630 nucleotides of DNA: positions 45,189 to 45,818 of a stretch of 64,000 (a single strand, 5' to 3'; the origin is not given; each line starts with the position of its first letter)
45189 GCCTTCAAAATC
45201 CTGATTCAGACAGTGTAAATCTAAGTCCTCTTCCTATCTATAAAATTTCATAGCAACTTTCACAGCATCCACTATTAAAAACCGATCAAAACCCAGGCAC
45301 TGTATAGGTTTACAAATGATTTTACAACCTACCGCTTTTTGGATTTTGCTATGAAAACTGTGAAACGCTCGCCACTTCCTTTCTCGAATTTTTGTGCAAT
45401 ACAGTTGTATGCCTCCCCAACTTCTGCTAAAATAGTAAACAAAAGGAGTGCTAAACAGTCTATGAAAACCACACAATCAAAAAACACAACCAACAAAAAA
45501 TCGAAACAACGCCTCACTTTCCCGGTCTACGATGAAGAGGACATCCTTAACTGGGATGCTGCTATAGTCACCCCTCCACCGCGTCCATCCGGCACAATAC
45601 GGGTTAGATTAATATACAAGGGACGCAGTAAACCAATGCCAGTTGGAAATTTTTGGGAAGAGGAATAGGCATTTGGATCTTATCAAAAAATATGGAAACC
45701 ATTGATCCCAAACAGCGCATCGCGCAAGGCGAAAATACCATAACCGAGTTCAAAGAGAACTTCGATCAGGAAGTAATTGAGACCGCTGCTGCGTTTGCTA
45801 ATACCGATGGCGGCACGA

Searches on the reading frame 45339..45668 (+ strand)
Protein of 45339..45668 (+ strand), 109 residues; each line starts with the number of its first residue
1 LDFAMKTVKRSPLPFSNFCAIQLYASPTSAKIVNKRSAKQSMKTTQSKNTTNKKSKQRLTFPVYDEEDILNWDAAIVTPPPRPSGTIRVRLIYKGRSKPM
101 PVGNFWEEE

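Call 8: search_protein_families(library=ncbifam, proteins=[window:45339-45668:+], max_evalue=0.1)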
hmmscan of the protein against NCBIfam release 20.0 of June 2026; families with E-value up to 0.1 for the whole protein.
window:45339-45668:+ (109 aa): 0 families

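Call 9: search_protein_families(library=phrogs, proteins=[window:45339-45668:+], max_evalue=0.1)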
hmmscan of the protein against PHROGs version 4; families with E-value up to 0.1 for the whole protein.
window:45339-45668:+ (109 aa): 1 family
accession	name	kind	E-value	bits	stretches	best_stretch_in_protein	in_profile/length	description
phrog_6924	-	unknown function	0.097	14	0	14-60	28-74/91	-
